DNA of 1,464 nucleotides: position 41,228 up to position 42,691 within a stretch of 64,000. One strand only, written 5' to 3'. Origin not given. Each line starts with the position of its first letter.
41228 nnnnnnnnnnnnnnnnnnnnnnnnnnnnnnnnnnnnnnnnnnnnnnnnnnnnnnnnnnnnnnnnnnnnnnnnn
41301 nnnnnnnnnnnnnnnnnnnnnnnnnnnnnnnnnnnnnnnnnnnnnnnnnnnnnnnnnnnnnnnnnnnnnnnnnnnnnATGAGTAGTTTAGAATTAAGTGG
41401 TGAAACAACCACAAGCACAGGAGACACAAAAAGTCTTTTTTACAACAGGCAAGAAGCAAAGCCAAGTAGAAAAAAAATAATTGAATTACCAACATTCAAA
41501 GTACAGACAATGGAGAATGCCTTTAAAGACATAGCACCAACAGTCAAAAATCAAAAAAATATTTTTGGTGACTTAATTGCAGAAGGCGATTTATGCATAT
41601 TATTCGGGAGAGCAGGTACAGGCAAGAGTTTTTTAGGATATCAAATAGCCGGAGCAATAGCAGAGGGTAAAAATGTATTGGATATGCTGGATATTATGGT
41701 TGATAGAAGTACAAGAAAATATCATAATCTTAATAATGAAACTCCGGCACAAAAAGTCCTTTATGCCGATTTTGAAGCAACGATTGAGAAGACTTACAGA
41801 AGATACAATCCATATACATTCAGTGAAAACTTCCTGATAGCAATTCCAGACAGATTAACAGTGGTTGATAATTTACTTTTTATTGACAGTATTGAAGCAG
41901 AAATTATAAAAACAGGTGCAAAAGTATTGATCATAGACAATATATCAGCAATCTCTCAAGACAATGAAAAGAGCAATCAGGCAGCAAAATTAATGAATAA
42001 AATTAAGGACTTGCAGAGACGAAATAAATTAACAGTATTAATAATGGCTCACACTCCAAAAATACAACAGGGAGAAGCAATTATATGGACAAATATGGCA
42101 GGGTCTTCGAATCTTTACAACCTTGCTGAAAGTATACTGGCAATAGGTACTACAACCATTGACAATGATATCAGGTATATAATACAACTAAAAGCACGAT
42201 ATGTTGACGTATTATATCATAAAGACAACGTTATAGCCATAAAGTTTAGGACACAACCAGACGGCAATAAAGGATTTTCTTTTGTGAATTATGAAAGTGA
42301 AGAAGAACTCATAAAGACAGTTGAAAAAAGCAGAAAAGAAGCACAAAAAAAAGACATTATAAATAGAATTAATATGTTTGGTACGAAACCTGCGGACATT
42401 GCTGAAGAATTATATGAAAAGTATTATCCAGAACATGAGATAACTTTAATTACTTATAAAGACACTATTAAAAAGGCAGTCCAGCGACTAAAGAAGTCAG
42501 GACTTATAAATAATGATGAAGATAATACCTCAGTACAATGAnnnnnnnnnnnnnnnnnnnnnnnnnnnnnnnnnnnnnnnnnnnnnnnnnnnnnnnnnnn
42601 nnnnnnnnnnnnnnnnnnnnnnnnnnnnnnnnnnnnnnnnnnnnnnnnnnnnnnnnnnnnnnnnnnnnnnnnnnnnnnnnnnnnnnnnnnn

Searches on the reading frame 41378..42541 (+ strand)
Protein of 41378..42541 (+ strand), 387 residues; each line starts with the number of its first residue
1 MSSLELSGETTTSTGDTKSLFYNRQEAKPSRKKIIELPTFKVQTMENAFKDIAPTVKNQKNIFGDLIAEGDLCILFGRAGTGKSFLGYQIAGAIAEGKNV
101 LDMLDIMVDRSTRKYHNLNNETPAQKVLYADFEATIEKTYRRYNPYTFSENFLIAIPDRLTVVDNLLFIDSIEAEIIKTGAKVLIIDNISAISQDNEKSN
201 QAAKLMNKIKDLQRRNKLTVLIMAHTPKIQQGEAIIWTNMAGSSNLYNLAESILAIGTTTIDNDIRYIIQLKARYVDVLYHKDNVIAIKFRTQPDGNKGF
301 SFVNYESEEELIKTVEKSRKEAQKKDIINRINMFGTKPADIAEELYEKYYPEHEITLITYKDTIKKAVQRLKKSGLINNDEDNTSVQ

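Call 4: search_protein_families(library=pfam, proteins=[window:41378-42541:+], max_evalue=0.01)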
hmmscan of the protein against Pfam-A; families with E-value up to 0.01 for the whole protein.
window:41378-42541:+ (387 aa): 11 families
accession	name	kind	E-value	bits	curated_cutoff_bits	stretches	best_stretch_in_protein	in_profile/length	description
PF13481.12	AAA_25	-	9e-18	65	27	1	49-229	12-193/195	AAA domain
PF13401.12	AAA_22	-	1.3e-05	25.9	27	1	72-230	7-127/130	AAA domain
PF09848.15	SLFN-g3_helicase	-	2e-05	24.5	24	1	72-324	3-215/354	Schlafen group 3, DNA/RNA helicase domain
PF06745.19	ATPase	-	2.3e-05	24.3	26.6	1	168-228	107-166/231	KaiC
PF05729.18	NACHT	-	9.3e-05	22.8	26.7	1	72-218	2-119/167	NACHT domain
PF00004.35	AAA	-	0.00017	22.4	21.2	1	74-228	2-112/131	ATPase family associated with various cellular activities (AAA)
PF03796.21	DnaB_C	-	0.001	18.9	27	1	68-224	17-176/255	DnaB-like helicase C terminal domain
PF02562.22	PhoH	-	0.0013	18.7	27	1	52-96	2-45/205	PhoH-like protein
PF20720.3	nSTAND3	-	0.0014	18.8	27.2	0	68-129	15-71/155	Novel STAND NTPase 3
PF13604.12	AAA_30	-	0.0016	18.6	27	1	57-194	4-102/191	AAA domain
PF00910.28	RNA_helicase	-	0.0069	17.3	21.5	0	74-138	2-64/105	RNA helicase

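Call 9: search_protein_families(library=phrogs, proteins=[window:41378-42541:+], max_evalue=0.01)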
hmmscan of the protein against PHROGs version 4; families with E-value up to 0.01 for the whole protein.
window:41378-42541:+ (387 aa): 14 families
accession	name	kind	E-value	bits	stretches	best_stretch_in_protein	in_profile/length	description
phrog_239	-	DNA, RNA and nucleotide metabolism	8.7e-17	62.3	1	52-382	339-683/801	DNA primase/helicase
phrog_3123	-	unknown function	4.2e-11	43.1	1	40-272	309-554/583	-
phrog_6357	-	unknown function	7.7e-10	39.5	1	60-275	21-207/321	-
phrog_906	-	DNA, RNA and nucleotide metabolism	4.3e-08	33.3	1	42-382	501-843/872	DNA polymerase/primase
phrog_19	-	DNA, RNA and nucleotide metabolism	1.2e-07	32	1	63-101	347-385/621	DnaB-like replicative helicase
phrog_2850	-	unknown function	5.1e-07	30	0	59-99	147-187/465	-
phrog_6012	-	DNA, RNA and nucleotide metabolism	3.4e-06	27.5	1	27-232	101-299/447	DNA helicase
phrog_170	-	other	3.4e-05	24.4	1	41-91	62-111/323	PhoH-like phosphate starvation-inducible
phrog_25693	-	unknown function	6.3e-05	22.8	1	42-228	23-211/405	-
phrog_243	-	DNA, RNA and nucleotide metabolism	0.0002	21.4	1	68-304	33-255/273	DnaB-like replicative helicase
phrog_1366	-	unknown function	0.00054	20.6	1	74-196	18-105/307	-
phrog_3277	-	DNA, RNA and nucleotide metabolism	0.0017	19.2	0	73-113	13-55/168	DnaC-like helicase loader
phrog_6891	-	other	0.0019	18.9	0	60-281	33-214/310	ATPase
phrog_97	-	other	0.0058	16.9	0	70-380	73-355/506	UvsX-like recombinase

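Call 13: find_homologous_proteins(query=window:41378-42541:+)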
Query window:41378-42541:+ (387 aa): 66 proteins with E <= 0.001 among 4992 candidates.
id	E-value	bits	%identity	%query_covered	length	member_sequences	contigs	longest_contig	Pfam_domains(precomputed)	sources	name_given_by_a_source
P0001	1.2e-210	717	86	99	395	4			PF00004.36,PF13401.13,PF13481.13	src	-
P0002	2.9e-141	489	62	98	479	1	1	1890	PF13481.13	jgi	jgi:RecA-family ATPase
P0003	2.1e-140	486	61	99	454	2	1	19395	PF13481.13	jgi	jgi:RecA-family ATPase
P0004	6.7e-140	484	63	91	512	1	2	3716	PF13481.13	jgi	jgi:RecA-family ATPase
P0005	8.8e-140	484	64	91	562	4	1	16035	PF13481.13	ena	-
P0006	9.6e-140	484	61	98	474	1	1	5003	PF00004.36,PF13481.13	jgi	jgi:RecA-family ATPase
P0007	1.2e-139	484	62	98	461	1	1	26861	PF13481.13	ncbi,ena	ncbi:MAG: AAA family ATPase [Bacteroidota bacterium]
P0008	1.2e-139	484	63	91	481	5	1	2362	PF13481.13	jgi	-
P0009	2.9e-139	482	61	99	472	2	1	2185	PF13481.13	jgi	jgi:RecA-family ATPase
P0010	5.7e-139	481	62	98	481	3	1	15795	PF13481.13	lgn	-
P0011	9.6e-139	481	61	94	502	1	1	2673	PF13401.13,PF13481.13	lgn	-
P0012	9.7e-139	481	62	98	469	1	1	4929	PF13481.13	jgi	jgi:RecA-family ATPase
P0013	1.3e-138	480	61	97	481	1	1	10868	PF13481.13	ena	-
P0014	4.2e-138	479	62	98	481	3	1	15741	PF13481.13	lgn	-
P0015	6.3e-138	478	61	98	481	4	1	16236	PF13481.13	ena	-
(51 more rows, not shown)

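Call 15: find_related_loci(query=A1, collection=genome_contigs, flank=6000)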
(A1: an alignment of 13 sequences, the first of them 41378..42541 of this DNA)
Query A1 (387 aa) in genome_contigs; peptide patterns used: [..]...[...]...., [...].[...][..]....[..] (x = any residue, [..] = any of these).
229 stretches matched a pattern; 5 encode a relative of the query (tblastn E <= 1e-3); 5 distinct loci.
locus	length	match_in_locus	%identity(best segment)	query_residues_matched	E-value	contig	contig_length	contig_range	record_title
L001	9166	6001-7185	62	1-381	7e-147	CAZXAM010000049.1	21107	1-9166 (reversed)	MAG TPA_asm: uncultured Rikenellaceae bacterium isolate SRP192927_co7_131 genome assembly, contig: NODE_4409_length_2110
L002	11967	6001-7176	62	1-381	4e-145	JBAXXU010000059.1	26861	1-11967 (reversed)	MAG: Bacteroidota bacterium isolate ELA747 MAG747_59, whole genome shotgun sequence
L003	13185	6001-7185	56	1-381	3e-140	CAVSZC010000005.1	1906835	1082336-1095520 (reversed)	MAG: uncultured Bacteroidales bacterium isolate MFD04716.bin.1.420 genome assembly, contig: contig_34471, whole genome s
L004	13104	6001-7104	55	30-380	2e-119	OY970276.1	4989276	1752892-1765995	MAG: uncultured Bacteroidales bacterium isolate MFD06435.bin.1.129 genome assembly, chromosome: 1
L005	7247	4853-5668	32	24-302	1e-33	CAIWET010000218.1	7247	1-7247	MAG: uncultured Ignavibacteria bacterium isolate Loclat_bin-16206 genome assembly, contig: bin-16206:218/654, whole geno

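Call 17: find_related_loci(query=A1, collection=metagenome_contigs, flank=6000)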
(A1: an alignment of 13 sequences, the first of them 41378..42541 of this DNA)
Query A1 (387 aa) in metagenome_contigs; peptide patterns used: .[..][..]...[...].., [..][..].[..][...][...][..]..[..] (x = any residue, [..] = any of these).
582 stretches matched a pattern; 24 encode a relative of the query (tblastn E <= 1e-3); 24 distinct loci.
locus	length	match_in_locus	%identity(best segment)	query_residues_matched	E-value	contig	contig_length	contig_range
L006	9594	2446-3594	87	1-382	0e+0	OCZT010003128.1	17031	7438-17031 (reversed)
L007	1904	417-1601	61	1-383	6e-158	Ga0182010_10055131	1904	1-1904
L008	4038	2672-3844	62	1-377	2e-149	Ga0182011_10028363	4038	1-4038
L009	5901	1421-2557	60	22-386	1e-145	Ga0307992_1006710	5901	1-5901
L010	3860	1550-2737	57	1-382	3e-144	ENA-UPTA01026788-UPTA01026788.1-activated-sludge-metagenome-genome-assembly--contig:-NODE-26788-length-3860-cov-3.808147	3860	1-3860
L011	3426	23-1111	58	32-382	2e-137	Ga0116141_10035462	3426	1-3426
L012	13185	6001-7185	57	1-381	2e-140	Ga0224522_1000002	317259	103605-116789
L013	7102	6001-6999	64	1-317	2e-129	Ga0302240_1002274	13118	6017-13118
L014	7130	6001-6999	64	1-317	3e-129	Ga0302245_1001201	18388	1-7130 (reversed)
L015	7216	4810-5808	64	1-317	3e-129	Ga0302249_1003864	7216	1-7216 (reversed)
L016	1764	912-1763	65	1-271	8e-117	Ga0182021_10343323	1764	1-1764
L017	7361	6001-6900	32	60-382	5e-36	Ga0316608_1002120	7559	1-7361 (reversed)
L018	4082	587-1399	33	62-341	5e-36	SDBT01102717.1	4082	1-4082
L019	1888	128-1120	29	27-378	2e-35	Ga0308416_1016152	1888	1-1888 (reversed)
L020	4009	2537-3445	30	62-381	1e-34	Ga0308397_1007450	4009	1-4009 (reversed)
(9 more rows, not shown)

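Call 18: find_related_loci(query=A1, collection=viral_contigs, flank=10000)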
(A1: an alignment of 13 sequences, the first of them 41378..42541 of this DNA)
Query A1 (387 aa) in viral_contigs; peptide patterns used: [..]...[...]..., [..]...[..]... (x = any residue, [..] = any of these).
103 stretches matched a pattern; 4 encode a relative of the query (tblastn E <= 1e-3); 4 distinct loci.
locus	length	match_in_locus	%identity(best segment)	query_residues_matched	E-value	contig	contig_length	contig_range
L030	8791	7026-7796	37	66-327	3e-42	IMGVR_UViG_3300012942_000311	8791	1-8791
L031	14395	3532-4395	33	36-345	4e-35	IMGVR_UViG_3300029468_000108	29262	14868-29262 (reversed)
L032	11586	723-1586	33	36-345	4e-35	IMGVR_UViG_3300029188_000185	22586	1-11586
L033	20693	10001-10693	35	36-286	4e-35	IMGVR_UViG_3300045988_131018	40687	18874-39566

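Call 26: search_protein_families(library=pfam, proteins=[L003:176-1141:+, L003:1434-1748:+, L003:2172-3635:+, L003:3946-4962:+, L003:5051-5377:+, L003:9958-10647:+, L003:10891-12297:-, L003:12301-12984:-, L003:8784-9095:-, L003:9275-9532:-], max_evalue=0.01)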
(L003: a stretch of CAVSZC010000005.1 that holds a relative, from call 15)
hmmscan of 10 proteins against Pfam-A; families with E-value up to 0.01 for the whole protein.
L003:176-1141:+ (321 aa): 0 families

L003:1434-1748:+ (104 aa): 0 families

L003:2172-3635:+ (487 aa): 1 family
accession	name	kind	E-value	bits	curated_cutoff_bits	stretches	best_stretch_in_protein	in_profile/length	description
PF18921.5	Cyanophycin_syn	-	1.1e-05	25.8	27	0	347-394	7-55/115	Cyanophycin synthase-like N-terminal domain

L003:3946-4962:+ (338 aa): 0 families

L003:5051-5377:+ (108 aa): 0 families

L003:9958-10647:+ (229 aa): 1 family
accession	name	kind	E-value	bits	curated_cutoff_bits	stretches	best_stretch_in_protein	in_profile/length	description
PF00239.26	Resolvase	-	3.3e-37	128.2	23.3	1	45-184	1-144/145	Resolvase, N terminal domain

L003:10891-12297:- (468 aa): 2 families
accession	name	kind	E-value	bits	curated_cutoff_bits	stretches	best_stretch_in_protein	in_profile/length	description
PF06980.17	DUF1302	-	1e-08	35.1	23.2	1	108-308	143-361/541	Protein of unknown function (DUF1302)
PF00395.25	SLH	-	0.0073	16.7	20.8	0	426-452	8-33/44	S-layer homology domain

L003:12301-12984:- (227 aa): 4 families
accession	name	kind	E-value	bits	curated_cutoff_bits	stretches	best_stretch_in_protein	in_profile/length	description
PF00535.33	Glycos_transf_2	-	2.2e-24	86.7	23.3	1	5-119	2-117/168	Glycosyl transferase family 2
PF10111.15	Glyco_tranf_2_2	-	5.8e-07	29.7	27.3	1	5-89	2-91/276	Glycosyltransferase like family 2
PF13641.12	Glyco_tranf_2_3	-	1.4e-06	29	27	1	4-113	4-119/230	Glycosyltransferase like family 2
PF07071.17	KDGP_aldolase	-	0.0096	16.2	26.7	0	91-221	77-199/218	KDGP aldolase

L003:8784-9095:- (103 aa): 0 families

L003:9275-9532:- (85 aa): 4 families
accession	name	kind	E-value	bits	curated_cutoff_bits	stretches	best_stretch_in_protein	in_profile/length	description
PF01381.28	HTH_3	-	8.2e-07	29.4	23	1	27-81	1-55/55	Helix-turn-helix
PF13560.12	HTH_31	-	8.3e-07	29.7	27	1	22-75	1-55/64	Helix-turn-helix domain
PF13443.12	HTH_26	-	1.3e-05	25.8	22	1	26-81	1-57/63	Cro/C1-type HTH DNA-binding domain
PF12844.13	HTH_19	-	1.5e-05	25.2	30.2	1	24-71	1-48/64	Helix-turn-helix domain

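Call 27: search_protein_families(library=pfam, proteins=[L002:389-1024:+, L002:1171-1977:-, L002:2356-3603:+, L002:3615-4505:+, L002:4636-5052:+, L002:5061-5402:+, L002:9723-10292:+, L006:365-1687:+, L006:5548-6420:+, L006:8362-9258:-], max_evalue=0.01)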
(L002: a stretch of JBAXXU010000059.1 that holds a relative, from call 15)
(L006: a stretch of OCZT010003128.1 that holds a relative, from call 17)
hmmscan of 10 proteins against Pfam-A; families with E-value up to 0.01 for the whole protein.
L002:389-1024:+ (211 aa): 1 family
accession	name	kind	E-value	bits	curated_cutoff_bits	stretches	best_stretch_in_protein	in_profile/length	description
PF01966.28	HD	-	4.7e-06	27.3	22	1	29-128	4-115/116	HD domain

L002:1171-1977:- (268 aa): 0 families

L002:2356-3603:+ (415 aa): 3 families
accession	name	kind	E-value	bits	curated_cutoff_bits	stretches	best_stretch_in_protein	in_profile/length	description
PF13102.12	Phage_int_SAM_5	-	2.8e-17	63.3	22.3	1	109-202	1-95/98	Phage integrase SAM-like domain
PF00589.27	Phage_integrase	-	1.5e-13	51.3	27.1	1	222-400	3-169/172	Phage integrase family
PF17293.8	Arm-DNA-bind_5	-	1.4e-06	29.2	22.6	1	10-82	1-76/87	Arm DNA-binding domain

L002:3615-4505:+ (296 aa): 0 families

L002:4636-5052:+ (138 aa): 1 family
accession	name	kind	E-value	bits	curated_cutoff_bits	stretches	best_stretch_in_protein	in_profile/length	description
PF12728.13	HTH_17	-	9.4e-11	42.2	27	1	70-118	1-49/51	Helix-turn-helix domain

L002:5061-5402:+ (113 aa): 0 families

L002:9723-10292:+ (189 aa): 1 family
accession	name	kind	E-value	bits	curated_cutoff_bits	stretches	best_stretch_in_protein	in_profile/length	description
PF00239.26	Resolvase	-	3.7e-36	124.8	23.3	1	5-144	1-144/145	Resolvase, N terminal domain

L006:365-1687:+ (440 aa): 2 families
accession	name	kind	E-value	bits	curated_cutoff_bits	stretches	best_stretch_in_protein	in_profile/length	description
PF13102.12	Phage_int_SAM_5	-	8.5e-09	36.1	22.3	1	135-235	1-89/98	Phage integrase SAM-like domain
PF00589.27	Phage_integrase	-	0.00016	21.9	27.1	1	386-431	125-170/172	Phage integrase family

L006:5548-6420:+ (290 aa): 0 families

L006:8362-9258:- (298 aa): 1 family
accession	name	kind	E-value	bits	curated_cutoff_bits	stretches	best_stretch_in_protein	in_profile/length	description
PF01223.29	Endonuclease_NS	-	1.1e-55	189.2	23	1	24-224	11-222/223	DNA/RNA non-specific endonuclease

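Call 36: search_solved_structures(query=A3, max_evalue=0.01)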
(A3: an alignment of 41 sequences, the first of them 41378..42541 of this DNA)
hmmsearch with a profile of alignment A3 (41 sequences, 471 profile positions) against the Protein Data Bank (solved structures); distinct sequences matched with E-value up to 0.01: 9.
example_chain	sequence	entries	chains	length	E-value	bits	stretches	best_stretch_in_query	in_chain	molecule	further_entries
1e0j_A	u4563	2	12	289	1.3e-08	37.3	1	167-273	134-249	DNA HELICASE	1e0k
1cr0_A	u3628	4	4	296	1.4e-08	37.2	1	167-273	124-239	DNA PRIMASE/HELICASE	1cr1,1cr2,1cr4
5ikn_D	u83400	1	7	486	6.7e-08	35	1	167-272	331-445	DNA primase/helicase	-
6n7i_A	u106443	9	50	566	1e-07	34.4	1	167-272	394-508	DNA primase/helicase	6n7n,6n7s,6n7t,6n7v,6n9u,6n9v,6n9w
1q57_A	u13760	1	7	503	4.2e-07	32.4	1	167-272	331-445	DNA primase/helicase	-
1g8y_A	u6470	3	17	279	0.0018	20.4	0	74-106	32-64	REGULATORY PROTEIN REPA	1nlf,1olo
5lkm_A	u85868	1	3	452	0.0024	20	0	34-110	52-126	DNA repair protein RadA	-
8rxc_D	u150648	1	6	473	0.0028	19.8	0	34-109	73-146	DNA repair protein RadA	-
8zn5_B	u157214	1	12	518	0.0084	18.2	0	167-229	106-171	KaiC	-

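Call 43: predict_structure(alignment_id=A3)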
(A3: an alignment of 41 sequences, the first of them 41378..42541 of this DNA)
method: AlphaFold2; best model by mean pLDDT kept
length: 387 residues; sequences in the alignment: 41
mean_pLDDT: 79.5   pTM: 0.70
mean pLDDT of the five models: 79.5, 77.5, 77.5, 76.6, 76.3
residues with pLDDT >= 90: 109; 70-90: 201; 50-70: 39; < 50: 38
segments of 3 or more residues with pLDDT < 50: 1-26, 381-387
pLDDT, mean of each block of 10 residues (from residue 1): 35 37 43 67 88 76 87 90 93 91 68 62 93 89 92 91 83 95 91 62 86 93 82 81 74 90 90 84 91 90 88 67 86 84 85 79 85 77 40
secondary structure, 60 per line:
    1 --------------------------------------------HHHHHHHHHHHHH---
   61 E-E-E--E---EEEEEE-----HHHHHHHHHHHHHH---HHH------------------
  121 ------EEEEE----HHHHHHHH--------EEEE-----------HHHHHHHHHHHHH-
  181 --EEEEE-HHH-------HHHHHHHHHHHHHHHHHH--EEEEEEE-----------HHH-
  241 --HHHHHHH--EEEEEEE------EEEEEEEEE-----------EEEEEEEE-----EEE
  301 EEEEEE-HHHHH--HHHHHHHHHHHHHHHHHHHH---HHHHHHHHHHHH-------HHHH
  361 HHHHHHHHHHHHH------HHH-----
elements in order: H45-57 E72-77 H83-96 E127-131 H136-143 E152-155 H167-179 E183-187 H199-216 E219-225 H243-249 E252-258 E265-273 E285-292 E298-306 H308-312 H315-334 H338-349 H357-373

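Call 48: fold_search(model_id=the predicted structure, library=pdb)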
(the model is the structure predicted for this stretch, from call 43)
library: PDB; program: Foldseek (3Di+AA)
matches with E <= 10: 1699; with E <= 0.001: 582
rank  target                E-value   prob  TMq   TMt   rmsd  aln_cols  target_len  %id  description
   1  5ikn_J                2.1e-12  1.00  0.50  0.41   4.7       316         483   14  Crystal Structure of the T7 Replisome in the Absence of DNA (released 2016-12-07)
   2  6n9x_B                3.3e-12  1.00  0.49  0.38   5.7       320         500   14  Structure of bacteriophage T7 lagging-strand DNA polymerase (D5A/E7A) and gp4 (helicase/primase) bound to DNA includin (released 2019-03-06)
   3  5ikn_D                6.0e-12  1.00  0.52  0.42   4.3       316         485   14  Crystal Structure of the T7 Replisome in the Absence of DNA (released 2016-12-07)
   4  8jon_A                7.7e-12  1.00  0.43  0.35   4.2       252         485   13  Structure of a synthetic circadian clock protein KaiC mutant of cyanobacteria Synechococcus elongatus PCC 7942 (released 2024-06-12)
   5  5ikn_F                9.2e-12  1.00  0.50  0.41   5.1       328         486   13  Crystal Structure of the T7 Replisome in the Absence of DNA (released 2016-12-07)
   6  8rxc_A                1.2e-11  1.00  0.42  0.41   7.2       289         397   16  RadA helicase from Streptococcus pneumoniae coordinating dsDNA (released 2024-10-30)
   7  1tf7_A                1.3e-11  1.00  0.42  0.35   4.3       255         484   14  Crystal Structure of Circadian Clock Protein KaiC (released 2004-08-24)
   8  6n9v_C                1.4e-11  1.00  0.49  0.68   4.6       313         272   14  Structure of bacteriophage T7 lagging-strand DNA polymerase (D5A/E7A) and gp4 (helicase/primase) bound to DNA includin (released 2019-03-06)
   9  3jzm_A                1.4e-11  1.00  0.42  0.34   4.3       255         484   14  Crystal structure of the phosphorylation-site mutant T432A of the KaiC circadian clock protein (released 2010-03-31)
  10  8rxc_C                1.5e-11  1.00  0.41  0.40  10.4       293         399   15  RadA helicase from Streptococcus pneumoniae coordinating dsDNA (released 2024-10-30)
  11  1e0j_A                1.7e-11  1.00  0.47  0.61   6.7       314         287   14  gp4d helicase from phage T7 ADPNP complex (released 2000-06-09)
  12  6n7i_B                1.9e-11  1.00  0.49  0.67   4.8       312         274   13  Structure of bacteriophage T7 E343Q mutant gp4 helicase-primase in complex with ssDNA, dTTP, AC dinucleotide and CTP ( (released 2019-03-06)
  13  3s1a_A                2.7e-11  1.00  0.43  0.33   5.0       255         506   13  Crystal structure of the phosphorylation-site double mutant S431E/T432E of the KaiC circadian clock protein (released 2011-09-21)
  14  7v3x_J                3.0e-11  1.00  0.41  0.34   4.3       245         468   15  Crystal Structure of Cyanobacterial Circadian Clock Protein KaiC (released 2022-04-27)
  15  7s67_A                3.0e-11  1.00  0.42  0.34   4.4       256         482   16  Extended conformation of daytime state KaiC (released 2021-09-22)
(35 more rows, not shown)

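Call 49: search_dna_similar(query=window:41378-42541:+, collection=plasmids, mode=protein, max_rows=25)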
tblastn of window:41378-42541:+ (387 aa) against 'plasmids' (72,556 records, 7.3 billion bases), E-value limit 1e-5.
Records with a match: 8; places in all: 8; records where one place covers at least 80% of the query: 8.
Best place of each record, by identity: <60% 8.
By first word of the organism name: Bacteroides 6; Phocaeicola 1; Butyricimonas 1.
By predicted mobility (MOB-suite, as given by PLSDB): non-mobilizable 5; conjugative 3.
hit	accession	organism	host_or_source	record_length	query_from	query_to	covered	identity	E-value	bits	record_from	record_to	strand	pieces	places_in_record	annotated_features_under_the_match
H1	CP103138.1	Bacteroides fragilis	Homo sapiens,cell culture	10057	53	374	83%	29.2%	4e-26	117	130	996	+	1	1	AAA family ATPase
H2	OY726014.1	Phocaeicola massiliensis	-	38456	53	374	83%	29.2%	4e-26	117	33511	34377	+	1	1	none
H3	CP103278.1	Bacteroides fragilis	Homo sapiens,cell culture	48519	53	374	83%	29.2%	4e-26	117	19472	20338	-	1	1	AAA family ATPase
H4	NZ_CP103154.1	Bacteroides thetaiotaomicron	Homo sapiens,cell culture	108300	53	374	83%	29.2%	4e-26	117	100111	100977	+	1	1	AAA family ATPase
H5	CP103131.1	Bacteroides ovatus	Homo sapiens,cell culture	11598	53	374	83%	28.9%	6e-26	117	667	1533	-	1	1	AAA family ATPase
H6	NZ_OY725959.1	Bacteroides finegoldii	-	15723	53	374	83%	28.9%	6e-26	117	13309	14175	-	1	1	AAA family ATPase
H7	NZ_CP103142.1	Bacteroides faecis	Homo sapiens,cell culture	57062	53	374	83%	28.9%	7e-26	117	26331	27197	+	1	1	AAA family ATPase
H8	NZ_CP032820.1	Butyricimonas faecalis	Homo sapiens,stool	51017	53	373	83%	28.0%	1e-26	119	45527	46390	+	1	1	AAA family ATPase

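Call 50: search_dna_similar(query=window:41378-42541:+, collection=phages, mode=protein, max_rows=15)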
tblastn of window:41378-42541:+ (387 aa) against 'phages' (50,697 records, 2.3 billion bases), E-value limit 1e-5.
Records with a match: 4; places in all: 4; records where one place covers at least 80% of the query: 1.
Best place of each record, by identity: <60% 4.
By first word of the organism name: Bacteriophage 3; Brevundimonas 1.
By host as written in the record: - 3; Brevundimonas pondensis LVF1 1.
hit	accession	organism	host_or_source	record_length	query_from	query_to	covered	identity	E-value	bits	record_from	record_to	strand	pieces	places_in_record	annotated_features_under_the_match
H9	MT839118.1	Bacteriophage sp.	human fecal samples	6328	53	374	83%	29.2%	1e-26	117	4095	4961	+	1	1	record has no annotation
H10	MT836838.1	Bacteriophage sp.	human fecal samples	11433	69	373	79%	29.6%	4e-27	119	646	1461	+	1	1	record has no annotation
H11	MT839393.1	Bacteriophage sp.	human fecal samples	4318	66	272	53%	26.0%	1e-6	56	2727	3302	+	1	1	record has no annotation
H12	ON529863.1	Brevundimonas phage vB_BpoS-Polewnik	Brevundimonas pondensis LVF1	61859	62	268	53%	22.8%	8e-6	54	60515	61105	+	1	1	AAA+ ATPase domain protein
